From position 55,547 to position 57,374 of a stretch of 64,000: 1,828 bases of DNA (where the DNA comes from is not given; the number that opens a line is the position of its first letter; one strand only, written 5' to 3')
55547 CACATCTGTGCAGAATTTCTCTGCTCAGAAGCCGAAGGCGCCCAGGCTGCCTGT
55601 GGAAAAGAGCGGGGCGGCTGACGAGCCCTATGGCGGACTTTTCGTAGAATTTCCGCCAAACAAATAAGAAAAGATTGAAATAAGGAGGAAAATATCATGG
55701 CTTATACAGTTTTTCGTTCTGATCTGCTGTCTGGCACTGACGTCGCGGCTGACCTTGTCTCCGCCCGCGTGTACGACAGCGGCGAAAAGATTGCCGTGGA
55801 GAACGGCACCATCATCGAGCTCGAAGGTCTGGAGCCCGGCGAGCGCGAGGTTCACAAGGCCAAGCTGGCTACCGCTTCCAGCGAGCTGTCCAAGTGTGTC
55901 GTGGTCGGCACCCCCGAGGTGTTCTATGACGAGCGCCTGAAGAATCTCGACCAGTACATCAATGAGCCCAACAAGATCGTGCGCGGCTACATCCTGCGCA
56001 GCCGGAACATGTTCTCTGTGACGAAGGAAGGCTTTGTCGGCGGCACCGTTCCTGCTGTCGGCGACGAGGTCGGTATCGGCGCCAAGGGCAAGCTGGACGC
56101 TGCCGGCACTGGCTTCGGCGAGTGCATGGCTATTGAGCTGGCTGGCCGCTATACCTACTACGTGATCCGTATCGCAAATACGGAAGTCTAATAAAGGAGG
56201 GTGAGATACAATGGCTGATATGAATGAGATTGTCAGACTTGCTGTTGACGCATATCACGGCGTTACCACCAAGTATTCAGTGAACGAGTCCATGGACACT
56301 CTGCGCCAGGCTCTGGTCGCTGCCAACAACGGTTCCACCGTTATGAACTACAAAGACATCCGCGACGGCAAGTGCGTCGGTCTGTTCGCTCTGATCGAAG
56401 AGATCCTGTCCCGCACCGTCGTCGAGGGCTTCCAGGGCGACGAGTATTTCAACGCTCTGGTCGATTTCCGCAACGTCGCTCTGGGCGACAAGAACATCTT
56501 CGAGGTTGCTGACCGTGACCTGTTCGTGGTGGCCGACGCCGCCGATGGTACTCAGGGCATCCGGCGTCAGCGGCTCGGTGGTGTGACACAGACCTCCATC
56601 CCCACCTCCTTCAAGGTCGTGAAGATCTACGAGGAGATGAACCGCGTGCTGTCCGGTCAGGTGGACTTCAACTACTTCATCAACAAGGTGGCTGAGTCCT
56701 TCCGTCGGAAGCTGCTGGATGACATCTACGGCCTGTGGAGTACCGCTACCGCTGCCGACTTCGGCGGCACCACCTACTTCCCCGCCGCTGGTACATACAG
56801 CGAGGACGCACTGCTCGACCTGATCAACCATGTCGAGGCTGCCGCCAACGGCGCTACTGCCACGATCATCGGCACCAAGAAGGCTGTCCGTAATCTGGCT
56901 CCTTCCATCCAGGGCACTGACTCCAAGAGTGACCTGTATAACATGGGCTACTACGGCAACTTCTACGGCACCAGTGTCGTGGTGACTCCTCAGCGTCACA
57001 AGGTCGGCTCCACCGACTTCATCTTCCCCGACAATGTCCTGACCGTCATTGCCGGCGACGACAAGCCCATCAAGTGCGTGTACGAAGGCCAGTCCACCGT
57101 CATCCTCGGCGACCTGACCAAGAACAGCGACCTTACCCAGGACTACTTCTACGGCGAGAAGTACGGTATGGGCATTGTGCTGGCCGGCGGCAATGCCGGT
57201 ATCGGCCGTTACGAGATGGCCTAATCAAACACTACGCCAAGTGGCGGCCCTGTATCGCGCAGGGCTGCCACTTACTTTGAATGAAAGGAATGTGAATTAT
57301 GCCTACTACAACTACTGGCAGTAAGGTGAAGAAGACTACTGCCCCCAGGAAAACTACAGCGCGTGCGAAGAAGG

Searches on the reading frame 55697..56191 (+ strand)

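Call 12: search_protein_families(library=phrogs, proteins=[window:55697-56191:+], max_evalue=0.001)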
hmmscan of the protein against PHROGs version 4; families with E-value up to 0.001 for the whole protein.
window:55697-56191:+ (164 aa): 1 family
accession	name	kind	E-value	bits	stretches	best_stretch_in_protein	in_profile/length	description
phrog_4147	-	unknown function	8.1e-21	75.4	1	25-138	25-136/166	-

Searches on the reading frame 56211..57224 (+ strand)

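Call 12: search_protein_families(library=phrogs, proteins=[window:56211-57224:+], max_evalue=0.001)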
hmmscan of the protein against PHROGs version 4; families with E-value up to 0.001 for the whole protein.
window:56211-57224:+ (337 aa): 3 families
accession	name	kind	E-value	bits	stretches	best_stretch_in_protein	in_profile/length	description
phrog_4088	-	unknown function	4.4e-73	247.4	1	2-325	2-323/332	-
phrog_22779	-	unknown function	2.4e-17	64.2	1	138-294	7-163/205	-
phrog_27131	-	unknown function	5.4e-13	50.3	1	5-121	6-119/119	-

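Call 83: search_protein_families(library=pfam, proteins=[window:56211-57224:+], max_evalue=0.001)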
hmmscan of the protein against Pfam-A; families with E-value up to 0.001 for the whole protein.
window:56211-57224:+ (337 aa): 0 families
